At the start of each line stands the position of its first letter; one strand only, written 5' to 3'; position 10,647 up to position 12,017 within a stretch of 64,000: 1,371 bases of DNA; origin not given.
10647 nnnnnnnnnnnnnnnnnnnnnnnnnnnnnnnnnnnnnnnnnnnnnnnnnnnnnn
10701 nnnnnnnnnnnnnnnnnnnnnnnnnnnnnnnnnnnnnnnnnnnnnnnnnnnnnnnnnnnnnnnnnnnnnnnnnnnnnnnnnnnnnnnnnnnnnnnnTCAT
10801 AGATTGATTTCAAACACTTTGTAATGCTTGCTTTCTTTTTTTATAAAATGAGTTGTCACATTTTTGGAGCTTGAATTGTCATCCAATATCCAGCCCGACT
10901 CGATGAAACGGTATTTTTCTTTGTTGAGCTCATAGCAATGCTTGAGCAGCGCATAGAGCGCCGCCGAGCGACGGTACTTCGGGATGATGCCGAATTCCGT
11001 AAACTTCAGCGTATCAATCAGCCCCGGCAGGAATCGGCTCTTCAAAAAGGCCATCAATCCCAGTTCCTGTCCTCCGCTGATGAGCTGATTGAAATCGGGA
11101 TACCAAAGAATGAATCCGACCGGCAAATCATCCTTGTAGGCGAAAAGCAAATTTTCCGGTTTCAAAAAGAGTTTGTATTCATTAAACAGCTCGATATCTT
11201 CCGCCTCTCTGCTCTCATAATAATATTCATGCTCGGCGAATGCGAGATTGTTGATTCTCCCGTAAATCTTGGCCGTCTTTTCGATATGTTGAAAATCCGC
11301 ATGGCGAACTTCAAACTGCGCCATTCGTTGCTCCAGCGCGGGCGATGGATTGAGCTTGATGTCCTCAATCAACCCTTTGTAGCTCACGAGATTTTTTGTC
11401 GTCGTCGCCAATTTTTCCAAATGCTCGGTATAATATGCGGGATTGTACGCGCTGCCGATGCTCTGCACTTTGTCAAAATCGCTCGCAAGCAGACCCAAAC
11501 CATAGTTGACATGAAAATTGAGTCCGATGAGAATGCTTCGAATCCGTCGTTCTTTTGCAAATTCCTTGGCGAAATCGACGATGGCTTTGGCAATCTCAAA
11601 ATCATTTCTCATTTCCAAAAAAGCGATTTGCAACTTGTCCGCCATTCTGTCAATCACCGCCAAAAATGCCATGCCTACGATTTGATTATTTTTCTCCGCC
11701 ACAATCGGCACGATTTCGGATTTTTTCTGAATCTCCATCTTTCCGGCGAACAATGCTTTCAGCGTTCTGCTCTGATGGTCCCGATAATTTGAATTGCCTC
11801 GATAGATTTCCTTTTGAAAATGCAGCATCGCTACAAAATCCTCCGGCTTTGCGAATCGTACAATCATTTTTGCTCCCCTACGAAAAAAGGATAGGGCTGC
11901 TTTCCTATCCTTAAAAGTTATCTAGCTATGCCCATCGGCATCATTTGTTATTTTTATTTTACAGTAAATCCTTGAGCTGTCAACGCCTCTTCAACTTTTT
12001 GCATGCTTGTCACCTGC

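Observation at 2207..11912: Orphan operon with four cobalamin-type radical SAM paralogs, a SAM methyltransferase, a membrane phosphoesterase and two GNAT/FemAB-like acyltransferases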

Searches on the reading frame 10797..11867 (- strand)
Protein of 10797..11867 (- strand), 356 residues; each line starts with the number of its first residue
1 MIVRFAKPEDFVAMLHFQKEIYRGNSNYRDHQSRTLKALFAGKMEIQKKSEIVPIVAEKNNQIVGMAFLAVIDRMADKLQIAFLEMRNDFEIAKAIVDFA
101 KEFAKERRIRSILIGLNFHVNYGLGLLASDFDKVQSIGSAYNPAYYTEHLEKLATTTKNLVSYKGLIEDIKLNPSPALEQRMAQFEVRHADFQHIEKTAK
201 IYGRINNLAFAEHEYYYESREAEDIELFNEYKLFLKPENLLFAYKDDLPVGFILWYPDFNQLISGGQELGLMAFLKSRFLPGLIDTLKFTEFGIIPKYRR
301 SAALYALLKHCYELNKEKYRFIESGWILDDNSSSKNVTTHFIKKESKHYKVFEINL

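Call 4: search_protein_families(library=pfam, proteins=[window:10797-11867:-], max_evalue=0.01)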
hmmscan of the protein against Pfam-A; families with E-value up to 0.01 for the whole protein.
window:10797-11867:- (356 aa): 1 family
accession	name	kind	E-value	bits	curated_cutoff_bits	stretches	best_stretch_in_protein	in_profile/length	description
PF00583.31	Acetyltransf_1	-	1.3e-05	25.8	20.7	0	49-112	31-96/116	Acetyltransferase (GNAT) family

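Call 5: search_protein_families(library=ncbifam, proteins=[window:10797-11867:-], max_evalue=0.01)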
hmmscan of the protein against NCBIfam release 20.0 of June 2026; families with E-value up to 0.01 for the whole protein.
window:10797-11867:- (356 aa): 0 families

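Call 12: find_homologous_proteins(query=window:10797-11867:-, max_evalue=0.001)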
Query window:10797-11867:- (356 aa): 211 proteins with E <= 0.001 among 3625 candidates; the best 120 are listed.
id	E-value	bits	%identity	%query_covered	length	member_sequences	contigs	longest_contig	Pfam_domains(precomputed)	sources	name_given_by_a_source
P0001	1.6e-233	792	100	100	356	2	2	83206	PF00583.32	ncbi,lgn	-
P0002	7.6e-198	675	85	100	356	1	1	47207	-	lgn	-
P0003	2.3e-150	519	63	100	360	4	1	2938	PF00583.32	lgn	-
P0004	1.6e-145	503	61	99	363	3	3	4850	PF00583.32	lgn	-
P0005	2.1e-145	502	63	100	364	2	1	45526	PF00583.32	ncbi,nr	ncbi:MAG: hypothetical protein Q4A75_02890 [Peptostreptococcaceae bacterium]|nr:hypothetical protein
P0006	2.7e-145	502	60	99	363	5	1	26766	PF00583.32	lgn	-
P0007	3.9e-138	478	61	99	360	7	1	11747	-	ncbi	-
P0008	3.7e-133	462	57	100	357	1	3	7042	PF00583.32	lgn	-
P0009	3.3e-126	439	55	100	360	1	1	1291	PF00583.32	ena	-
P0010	3.7e-126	439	56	100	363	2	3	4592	PF13527.14,PF00583.32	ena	-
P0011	7.2e-117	409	53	99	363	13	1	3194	PF00583.32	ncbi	-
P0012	6.4e-112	392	50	100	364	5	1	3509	PF00583.32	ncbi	-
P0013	1.2e-109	385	48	100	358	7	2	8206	-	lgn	-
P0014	2.5e-109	384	50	99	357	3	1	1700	-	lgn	-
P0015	1.6e-105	371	51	92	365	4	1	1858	PF00583.32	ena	-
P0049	6.3e-84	300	43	96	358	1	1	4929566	-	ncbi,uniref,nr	ncbi:hypothetical protein Amet_3489 [Alkaliphilus metalliredigens QYMF]|uniref:N-acetyltransferase d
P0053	1.1e-81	293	40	100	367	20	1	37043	-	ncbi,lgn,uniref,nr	ncbi:GNAT family N-acetyltransferase [Acidaminobacter sp.]|uniref:GNAT family N-acetyltransferase n=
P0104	9.2e-72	260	40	95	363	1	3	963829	-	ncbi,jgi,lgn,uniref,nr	ncbi:hypothetical protein [Sedimentibacter sp.]|uniref:hypothetical protein n=1 Tax=Sedimentibacter 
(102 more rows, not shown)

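Call 13: find_encoding_contigs(protein=P0049, flank=10000, max_places=2)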
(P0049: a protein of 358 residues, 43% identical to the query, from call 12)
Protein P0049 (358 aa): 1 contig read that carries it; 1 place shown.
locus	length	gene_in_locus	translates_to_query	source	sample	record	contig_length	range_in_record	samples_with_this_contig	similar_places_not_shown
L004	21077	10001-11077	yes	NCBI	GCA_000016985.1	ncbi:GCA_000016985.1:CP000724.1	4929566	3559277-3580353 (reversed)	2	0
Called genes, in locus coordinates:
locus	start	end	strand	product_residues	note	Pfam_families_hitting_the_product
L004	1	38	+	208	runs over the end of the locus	-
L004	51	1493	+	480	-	PF00939:Na_sulph_symp, PF03600:CitMHS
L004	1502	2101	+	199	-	PF13671:AAA_33 (faint), PF01583:APS_kinase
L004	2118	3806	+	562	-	PF00890:FAD_binding_2, PF01946:Thi4 (faint), PF07992:Pyr_redox_2 (faint), PF02910:Succ_DH_flav_C (weak)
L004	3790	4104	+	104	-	PF12837:Fer4_6 (weak), PF13237:Fer4_10, PF14697:Fer4_21, PF25160:LdpA_Fe-S-bd (faint), PF12838:Fer4_7, PF13187:Fer4_9 (weak), PF13484:Fer4_16 (faint), PF00037:Fer4 (weak)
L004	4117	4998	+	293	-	PF01507:PAPS_reduct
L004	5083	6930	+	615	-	PF00009:GTP_EFTU, PF03144:GTP_EFTU_D2 (faint), PF01926:MMR_HSR1 (faint), PF22594:GTP-eEF1A_C, PF01583:APS_kinase (faint)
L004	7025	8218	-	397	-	PF17785:PUA_3, PF10672:Methyltrans_SAM, PF03602:Cons_hypoth95 (weak)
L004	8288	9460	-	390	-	PF00155:Aminotran_1_2, PF01053:Cys_Met_Meta_PP (weak)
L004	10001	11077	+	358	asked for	-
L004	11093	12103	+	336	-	PF13480:Acetyltransf_6 (weak)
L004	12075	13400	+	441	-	PF02310:B12-binding, PF04055:Radical_SAM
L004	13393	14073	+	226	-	PF02353:CMAS (weak), PF13489:Methyltransf_23, PF13679:Methyltransf_32 (weak), PF01209:Ubie_methyltran, PF13847:Methyltransf_31, PF08241:Methyltransf_11, PF08242:Methyltransf_12, PF13649:Methyltransf_25, +3 more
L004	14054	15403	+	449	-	PF02310:B12-binding, PF04055:Radical_SAM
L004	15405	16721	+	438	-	PF04055:Radical_SAM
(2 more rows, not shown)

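Call 14: find_encoding_contigs(protein=P0104, flank=10000, max_places=2)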
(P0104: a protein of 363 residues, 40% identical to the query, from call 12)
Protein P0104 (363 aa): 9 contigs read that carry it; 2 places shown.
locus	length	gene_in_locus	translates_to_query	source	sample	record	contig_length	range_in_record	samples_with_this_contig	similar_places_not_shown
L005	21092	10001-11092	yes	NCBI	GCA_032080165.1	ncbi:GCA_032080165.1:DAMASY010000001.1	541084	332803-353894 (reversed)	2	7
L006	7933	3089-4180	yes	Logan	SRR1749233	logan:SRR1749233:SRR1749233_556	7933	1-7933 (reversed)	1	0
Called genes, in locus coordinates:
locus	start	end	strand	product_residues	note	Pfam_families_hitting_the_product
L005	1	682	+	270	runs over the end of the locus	PF06342:DUF1057, PF00561:Abhydrolase_1, PF12146:Hydrolase_4, PF12697:Abhydrolase_6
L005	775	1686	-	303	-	PF00753:Lactamase_B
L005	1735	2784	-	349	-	PF03447:NAD_binding_3 (weak), PF00742:Homoserine_dh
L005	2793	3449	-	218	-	PF01027:Bax1-I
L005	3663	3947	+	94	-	-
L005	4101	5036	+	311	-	PF00005:ABC_tran, PF13304:AAA_21 (weak)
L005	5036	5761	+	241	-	PF01061:ABC2_membrane, PF12698:ABC2_membrane_3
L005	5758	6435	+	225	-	PF01061:ABC2_membrane (weak), PF12698:ABC2_membrane_3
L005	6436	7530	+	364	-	PF07730:HisKA_3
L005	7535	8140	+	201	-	PF00072:Response_reg, PF00196:GerE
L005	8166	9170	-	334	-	PF08240:ADH_N, PF00107:ADH_zinc_N, PF13602:ADH_zinc_N_2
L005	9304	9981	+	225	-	PF09360:zf-CDGSH, PF06902:Fer4_19 (weak), PF09360:zf-CDGSH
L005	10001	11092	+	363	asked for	-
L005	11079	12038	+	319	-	-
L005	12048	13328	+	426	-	PF02310:B12-binding (faint), PF04055:Radical_SAM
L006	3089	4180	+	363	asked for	-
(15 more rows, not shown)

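Call 15: find_encoding_contigs(protein=P0053, flank=10000, max_places=2)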
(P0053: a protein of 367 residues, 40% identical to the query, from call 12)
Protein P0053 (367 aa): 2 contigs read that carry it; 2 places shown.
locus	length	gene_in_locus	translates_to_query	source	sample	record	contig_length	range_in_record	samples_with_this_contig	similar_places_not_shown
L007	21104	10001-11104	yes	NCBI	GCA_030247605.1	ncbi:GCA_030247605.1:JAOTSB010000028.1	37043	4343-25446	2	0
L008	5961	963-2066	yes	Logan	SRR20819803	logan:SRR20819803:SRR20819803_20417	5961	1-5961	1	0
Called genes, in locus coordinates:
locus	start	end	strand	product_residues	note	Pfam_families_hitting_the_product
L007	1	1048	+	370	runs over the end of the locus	PF02653:BPD_transp_2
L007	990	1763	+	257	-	PF00005:ABC_tran, PF13304:AAA_21 (faint), PF12399:BCA_ABC_TP_C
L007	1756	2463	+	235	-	PF00005:ABC_tran, PF13304:AAA_21 (faint)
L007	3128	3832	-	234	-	PF00702:Hydrolase, PF12710:HAD, PF13419:HAD_2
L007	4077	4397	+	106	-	PF04324:Fer2_BFD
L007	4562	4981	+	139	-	PF00892:EamA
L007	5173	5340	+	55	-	-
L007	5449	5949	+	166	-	PF04892:VanZ-LLP1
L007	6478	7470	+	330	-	-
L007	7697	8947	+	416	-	PF14691:Fer4_20, PF00070:Pyr_redox (faint), PF07992:Pyr_redox_2, PF13450:NAD_binding_8 (weak), PF13738:Pyr_redox_3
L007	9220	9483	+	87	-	-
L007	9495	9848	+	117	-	-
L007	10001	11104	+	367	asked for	-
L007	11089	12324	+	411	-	-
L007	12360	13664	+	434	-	PF02310:B12-binding, PF04055:Radical_SAM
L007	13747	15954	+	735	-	PF08241:Methyltransf_11, PF08242:Methyltransf_12, PF13489:Methyltransf_23, PF13649:Methyltransf_25, PF13847:Methyltransf_31, PF02310:B12-binding, PF04055:Radical_SAM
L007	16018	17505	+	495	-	PF02310:B12-binding (weak), PF04055:Radical_SAM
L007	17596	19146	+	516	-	PF02310:B12-binding, PF04055:Radical_SAM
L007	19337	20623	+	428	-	PF07613:DUF1576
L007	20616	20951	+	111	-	-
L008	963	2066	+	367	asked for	-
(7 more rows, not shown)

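Call 20: search_solved_structures(query=window:10797-11867:-, max_evalue=1, show_alignments=1)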
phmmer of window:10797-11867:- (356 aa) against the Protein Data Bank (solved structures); distinct sequences matched with E-value up to 1: 0.

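Call 25: find_related_loci(query=A1, collection=genome_contigs, flank=10000)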
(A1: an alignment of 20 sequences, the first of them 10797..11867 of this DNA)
Query A1 (356 aa) in genome_contigs; peptide patterns used: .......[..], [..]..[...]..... (x = any residue, [..] = any of these).
265 stretches matched a pattern; 261 encode a relative of the query (tblastn E <= 1e-3); the best 80 are kept; 80 distinct loci.
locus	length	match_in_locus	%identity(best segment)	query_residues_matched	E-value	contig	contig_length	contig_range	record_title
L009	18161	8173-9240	97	1-356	0e+0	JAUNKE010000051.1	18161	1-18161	MAG: Peptostreptococcaceae bacterium isolate S30M_Sa_15 NODE_1714_length_18161_cov_15.279134, whole genome shotgun seque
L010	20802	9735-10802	63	1-356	2e-153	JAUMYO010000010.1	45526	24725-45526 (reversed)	MAG: Peptostreptococcaceae bacterium isolate S17M_Sa_33 NODE_407_length_45526_cov_14.351279, whole genome shotgun sequen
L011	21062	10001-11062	60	3-356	4e-153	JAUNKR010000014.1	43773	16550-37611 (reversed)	MAG: Peptostreptococcaceae bacterium isolate S30M_Sa_54 NODE_526_length_43773_cov_7.829132, whole genome shotgun sequenc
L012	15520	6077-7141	61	3-356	4e-147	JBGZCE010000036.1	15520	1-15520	MAG: Filifactoraceae bacterium isolate D-60_MAG_55 D-60__30202, whole genome shotgun sequence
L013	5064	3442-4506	53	3-356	2e-125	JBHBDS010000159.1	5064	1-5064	MAG: Filifactoraceae bacterium isolate D-51_MAG_33 D-51__109675, whole genome shotgun sequence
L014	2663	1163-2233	50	1-356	8e-125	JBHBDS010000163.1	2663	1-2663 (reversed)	MAG: Filifactoraceae bacterium isolate D-51_MAG_33 D-51__114475, whole genome shotgun sequence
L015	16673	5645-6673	45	15-356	2e-97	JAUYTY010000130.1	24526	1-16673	MAG: Eubacteriales bacterium isolate C8_metabat.bin.24_sub C8_k141_81714, whole genome shotgun sequence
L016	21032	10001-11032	45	15-356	1e-96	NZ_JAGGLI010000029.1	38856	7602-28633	Acetoanaerobium pronyense strain DSM 27512 Ga0454142_29, whole genome shotgun sequence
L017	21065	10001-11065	46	1-353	3e-96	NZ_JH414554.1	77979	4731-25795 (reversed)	Peptoanaerobacter stomatis strain ACC19a supercont1.9, whole genome shotgun sequence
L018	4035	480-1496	45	20-356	2e-95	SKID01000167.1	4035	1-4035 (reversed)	MAG: Tissierellia bacterium isolate CSBr16_49 CSBr16-40443, whole genome shotgun sequence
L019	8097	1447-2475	45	15-356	5e-95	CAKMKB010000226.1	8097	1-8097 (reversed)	uncultured Clostridia bacterium isolate OKU11 genome assembly, contig: MEGAHIT_co_assembly_000000028254, whole genome sh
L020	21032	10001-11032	44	15-356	7e-94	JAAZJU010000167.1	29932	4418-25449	MAG: Clostridia bacterium isolate AS21ysBPME_41 139119_AS21, whole genome shotgun sequence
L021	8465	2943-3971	41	15-356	3e-92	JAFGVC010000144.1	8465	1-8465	MAG: Tissierellales bacterium isolate ZodW_Metabat.12 k87_14049813, whole genome shotgun sequence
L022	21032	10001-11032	42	15-356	8e-92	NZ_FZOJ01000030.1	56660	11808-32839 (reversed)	Anaerovirgula multivorans strain SCA, whole genome shotgun sequence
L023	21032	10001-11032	43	15-356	2e-91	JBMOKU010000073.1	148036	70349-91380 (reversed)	MAG: Bacillota bacterium isolate Betzabe_MAG006 MAG006_73, whole genome shotgun sequence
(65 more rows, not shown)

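Call 34: predict_structure(alignment_id=A1)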
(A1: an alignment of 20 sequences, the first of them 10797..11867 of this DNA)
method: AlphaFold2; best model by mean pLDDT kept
length: 356 residues; sequences in the alignment: 20
mean_pLDDT: 90.5   pTM: 0.87
mean pLDDT of the five models: 90.5, 89.5, 89.5, 89.2, 87.3
residues with pLDDT >= 90: 241; 70-90: 106; 50-70: 5; < 50: 4
segments of 3 or more residues with pLDDT < 50: 120-123
pLDDT, mean of each block of 10 residues (from residue 1): 95 93 90 85 90 96 95 90 94 98 97 73 72 82 93 94 92 88 97 95 94 84 90 90 97 93 88 89 90 91 93 93 89 86 91 94
secondary structure, 60 per line:
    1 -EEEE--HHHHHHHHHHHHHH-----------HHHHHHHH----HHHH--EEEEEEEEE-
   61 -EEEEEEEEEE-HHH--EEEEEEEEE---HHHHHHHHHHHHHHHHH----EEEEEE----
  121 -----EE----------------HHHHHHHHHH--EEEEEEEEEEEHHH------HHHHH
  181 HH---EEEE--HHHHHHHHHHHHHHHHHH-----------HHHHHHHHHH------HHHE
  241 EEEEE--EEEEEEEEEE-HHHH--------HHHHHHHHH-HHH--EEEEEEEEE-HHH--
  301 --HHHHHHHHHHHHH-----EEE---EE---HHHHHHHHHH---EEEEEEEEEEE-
elements in order: E2-5 H8-21 H33-40 H45-48 E51-59 E62-71 E78-86 H90-106 E111-116 H144-153 E156-166 H176-182 E186-189 H192-209 H221-230 E240-245 E248-257 H259-262 H271-279 E286-294 H303-315 E321-323 H332-341 E345-355

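Call 38: fold_search(model_id=the predicted structure, library=pdb)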
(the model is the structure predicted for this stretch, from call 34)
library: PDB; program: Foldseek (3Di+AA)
matches with E <= 10: 1121; with E <= 0.001: 297
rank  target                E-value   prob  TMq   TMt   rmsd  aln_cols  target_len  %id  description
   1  5kf1_B                1.1e-13  1.00  0.58  0.65   6.5       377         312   12  X-ray structure of a glucosamine N-Acetyltransferase from Clostridium acetobutylicum, apo form, pH 5 (released 2016-07-06)
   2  5kgh_B                1.1e-13  1.00  0.59  0.66   6.7       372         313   12  X-ray structure of a glucosamine N-Acetyltransferase from Clostridium acetobutylicum, mutant Y297F (released 2016-07-06)
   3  5kf1_A                1.2e-13  1.00  0.60  0.66   6.4       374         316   12  X-ray structure of a glucosamine N-Acetyltransferase from Clostridium acetobutylicum, apo form, pH 5 (released 2016-07-06)
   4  5kgh_A                2.7e-13  1.00  0.62  0.68   5.5       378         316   12  X-ray structure of a glucosamine N-Acetyltransferase from Clostridium acetobutylicum, mutant Y297F (released 2016-07-06)
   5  5kf2                  5.5e-13  1.00  0.59  0.65   6.6       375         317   12  X-ray structure of a glucosamine N-Acetyltransferase from Clostridium acetobutylicum, apo form, pH 8 (released 2016-07-06)
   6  5kga_A                8.4e-13  1.00  0.59  0.65   6.5       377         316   13  X-ray structure of a glucosamine N-Acetyltransferase from Clostridium acetobutylicum, mutant D287N, in complex with N- (released 2016-07-06)
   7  2wpx_A                3.6e-12  1.00  0.54  0.58   7.2       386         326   12  Tandem GNAT protein from the clavulanic acid biosynthesis pathway (with AcCoA) (released 2009-12-29)
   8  2wpw_B                3.6e-12  1.00  0.52  0.55   7.2       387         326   10  Tandem GNAT protein from the clavulanic acid biosynthesis pathway (without AcCoA) (released 2009-12-29)
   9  7q3a_B                4.0e-12  1.00  0.61  0.63   5.8       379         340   11  Crystal structure of MAB_4324 a tandem repeat GNAT from Mycobacterium abscessus (released 2022-05-04)
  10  2wpw_C                4.3e-12  1.00  0.53  0.57   7.0       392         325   10  Tandem GNAT protein from the clavulanic acid biosynthesis pathway (without AcCoA) (released 2009-12-29)
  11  2wpw_A                6.6e-12  1.00  0.53  0.57   7.2       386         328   13  Tandem GNAT protein from the clavulanic acid biosynthesis pathway (without AcCoA) (released 2009-12-29)
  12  7q3a_A                7.4e-12  1.00  0.61  0.63   5.8       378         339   11  Crystal structure of MAB_4324 a tandem repeat GNAT from Mycobacterium abscessus (released 2022-05-04)
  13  4zm6_A                7.4e-12  1.00  0.55  0.27   6.9       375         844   12  A unique GCN5-related glucosamine N-acetyltransferase region exist in the fungal multi-domain GH3 beta-N-acetylglucosa (released 2015-12-09)
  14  6wqb                  4.5e-11  1.00  0.41  0.48   8.6       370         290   11  Crystal structure of VipF from Legionella hackeliae in complex with acetyl-CoA (released 2021-11-10)
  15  1ozp                  5.1e-11  1.00  0.54  0.63   5.7       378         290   13  Crystal Structure of Rv0819 from Mycobacterium tuberculosis MshD-Mycothiol Synthase Acetyl-Coenzyme A Complex. (released 2003-09-09)
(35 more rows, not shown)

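Call 55: search_solved_structures(query=A1, max_evalue=10)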
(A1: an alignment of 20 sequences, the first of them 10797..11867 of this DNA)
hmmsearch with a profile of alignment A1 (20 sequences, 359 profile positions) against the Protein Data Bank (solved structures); distinct sequences matched with E-value up to 10: 4.
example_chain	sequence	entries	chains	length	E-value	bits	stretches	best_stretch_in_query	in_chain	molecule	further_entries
3v5r_A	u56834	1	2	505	0.27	13.5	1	179-256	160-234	Protein GAL3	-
3v2u_C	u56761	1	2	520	0.28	13.4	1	179-256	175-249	Protein GAL3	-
6d6j_A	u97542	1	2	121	1.5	11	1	85-126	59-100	HIT family hydrolase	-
7udj_H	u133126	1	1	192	2.4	10.4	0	72-104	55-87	De novo designed helical repeat protein RPB_PEW3_R4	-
